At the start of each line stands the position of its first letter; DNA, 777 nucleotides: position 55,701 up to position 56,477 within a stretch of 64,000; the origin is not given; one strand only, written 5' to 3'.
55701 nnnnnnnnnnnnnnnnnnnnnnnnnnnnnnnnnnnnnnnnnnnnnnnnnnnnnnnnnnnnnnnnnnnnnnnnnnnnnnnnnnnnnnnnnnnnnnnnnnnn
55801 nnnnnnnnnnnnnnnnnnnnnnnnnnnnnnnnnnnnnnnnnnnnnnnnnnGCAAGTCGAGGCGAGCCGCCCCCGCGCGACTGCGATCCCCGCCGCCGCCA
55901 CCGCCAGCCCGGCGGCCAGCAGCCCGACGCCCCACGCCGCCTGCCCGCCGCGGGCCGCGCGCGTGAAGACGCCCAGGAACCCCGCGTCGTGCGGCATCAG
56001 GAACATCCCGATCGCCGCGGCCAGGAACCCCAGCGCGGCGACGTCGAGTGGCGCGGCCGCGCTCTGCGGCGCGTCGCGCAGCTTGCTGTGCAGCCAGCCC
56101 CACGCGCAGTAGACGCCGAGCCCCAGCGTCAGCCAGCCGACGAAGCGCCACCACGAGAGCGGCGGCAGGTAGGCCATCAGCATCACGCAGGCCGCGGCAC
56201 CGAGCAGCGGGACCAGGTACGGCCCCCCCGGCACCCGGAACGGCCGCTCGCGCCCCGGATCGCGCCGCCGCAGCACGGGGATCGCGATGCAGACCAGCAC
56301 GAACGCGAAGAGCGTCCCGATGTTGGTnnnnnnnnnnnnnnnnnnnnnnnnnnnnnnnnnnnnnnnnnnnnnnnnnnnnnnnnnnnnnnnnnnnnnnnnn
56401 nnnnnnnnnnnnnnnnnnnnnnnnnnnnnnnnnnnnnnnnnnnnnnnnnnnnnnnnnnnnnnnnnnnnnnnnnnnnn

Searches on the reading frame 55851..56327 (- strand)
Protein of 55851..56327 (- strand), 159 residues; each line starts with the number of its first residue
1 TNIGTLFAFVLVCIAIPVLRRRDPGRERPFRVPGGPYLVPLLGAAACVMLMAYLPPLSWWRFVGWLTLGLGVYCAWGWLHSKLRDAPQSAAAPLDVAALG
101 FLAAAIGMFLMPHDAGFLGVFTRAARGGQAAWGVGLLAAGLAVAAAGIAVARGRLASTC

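Call 42: find_homologous_proteins(query=window:55851-56327:-, max_evalue=1e-20)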
Query seq(159 aa) (159 aa): 103 proteins with E <= 1e-20 among 8000 candidates.
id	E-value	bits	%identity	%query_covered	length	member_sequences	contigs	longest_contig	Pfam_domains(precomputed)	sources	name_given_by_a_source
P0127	5.8e-84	298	91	76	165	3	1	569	PF13906.13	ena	-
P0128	4.2e-83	295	87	99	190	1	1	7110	PF13906.13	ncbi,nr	ncbi:MAG: amino acid permease, partial [Acidobacteria bacterium]|nr:amino acid permease [Acidobacter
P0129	8.2e-58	213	88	74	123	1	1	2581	PF13906.13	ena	-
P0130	1.2e-45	174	57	86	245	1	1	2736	PF13906.13,PF13520.13,PF00324.28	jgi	jgi:APA family basic amino acid/polyamine antiporter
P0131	3.2e-44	169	52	99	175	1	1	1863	PF13906.13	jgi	jgi:APA family basic amino acid/polyamine antiporter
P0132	5.9e-44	168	52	96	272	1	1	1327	PF13906.13,PF13520.13,PF00324.28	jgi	jgi:APA family basic amino acid/polyamine antiporter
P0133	6.4e-44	168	54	97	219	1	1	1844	PF13906.13,PF13520.13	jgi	jgi:APA family basic amino acid/polyamine antiporter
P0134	7.0e-44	168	54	96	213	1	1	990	PF13906.13,PF13520.13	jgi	jgi:APA family basic amino acid/polyamine antiporter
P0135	3.4e-43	166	59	84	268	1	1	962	PF13906.13,PF13520.13,PF00324.28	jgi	jgi:APA family basic amino acid/polyamine antiporter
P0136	9.9e-43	164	52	95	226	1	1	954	PF13906.13,PF13520.13,PF00324.28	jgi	jgi:APA family basic amino acid/polyamine antiporter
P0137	1.2e-42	164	61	81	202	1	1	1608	PF13906.13,PF13520.13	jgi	jgi:APA family basic amino acid/polyamine antiporter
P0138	1.9e-42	163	54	92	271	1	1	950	PF13906.13,PF13520.13,PF00324.28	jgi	-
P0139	2.7e-42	163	52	99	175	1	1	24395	PF13906.13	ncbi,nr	ncbi:MAG: hypothetical protein LC802_04350 [Acidobacteria bacterium]|nr:hypothetical protein [Acidob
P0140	2.9e-42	163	53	97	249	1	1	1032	PF13906.13,PF13520.13,PF00324.28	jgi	jgi:basic amino acid/polyamine antiporter, APA family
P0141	3.1e-42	162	52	92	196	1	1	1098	PF13906.13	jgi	jgi:APA family basic amino acid/polyamine antiporter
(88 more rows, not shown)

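Call 43: find_encoding_contigs(protein=P0128, flank=4000)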
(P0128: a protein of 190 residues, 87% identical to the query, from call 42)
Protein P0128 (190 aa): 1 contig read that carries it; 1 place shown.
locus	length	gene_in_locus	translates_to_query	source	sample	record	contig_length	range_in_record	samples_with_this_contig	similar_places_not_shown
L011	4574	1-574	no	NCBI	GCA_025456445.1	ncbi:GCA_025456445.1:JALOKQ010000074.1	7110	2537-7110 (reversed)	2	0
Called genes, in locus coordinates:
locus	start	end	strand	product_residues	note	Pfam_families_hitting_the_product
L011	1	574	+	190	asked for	PF13906:AA_permease_C (weak)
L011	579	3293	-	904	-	PF00082:Peptidase_S8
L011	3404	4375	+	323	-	PF00149:Metallophos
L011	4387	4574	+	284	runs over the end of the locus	PF02621:VitK2_biosynth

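Call 44: find_encoding_contigs(protein=P0129, flank=3000)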
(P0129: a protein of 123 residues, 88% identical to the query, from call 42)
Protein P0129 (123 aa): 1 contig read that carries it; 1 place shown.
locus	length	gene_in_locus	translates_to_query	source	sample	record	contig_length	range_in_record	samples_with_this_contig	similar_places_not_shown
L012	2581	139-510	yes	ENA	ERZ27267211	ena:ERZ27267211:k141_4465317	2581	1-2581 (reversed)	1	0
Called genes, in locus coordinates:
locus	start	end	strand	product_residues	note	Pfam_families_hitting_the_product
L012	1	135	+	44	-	?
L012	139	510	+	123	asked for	PF13906:AA_permease_C (weak)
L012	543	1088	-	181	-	-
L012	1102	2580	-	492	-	?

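Call 77: find_encoding_contigs(protein=P0127, flank=1000)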
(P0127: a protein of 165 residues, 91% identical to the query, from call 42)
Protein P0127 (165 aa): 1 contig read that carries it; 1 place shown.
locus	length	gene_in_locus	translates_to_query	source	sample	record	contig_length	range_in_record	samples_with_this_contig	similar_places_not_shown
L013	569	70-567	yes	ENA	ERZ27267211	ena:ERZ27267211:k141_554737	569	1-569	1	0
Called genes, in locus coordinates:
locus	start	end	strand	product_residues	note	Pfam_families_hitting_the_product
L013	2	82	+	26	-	?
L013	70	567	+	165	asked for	PF13906:AA_permease_C (weak)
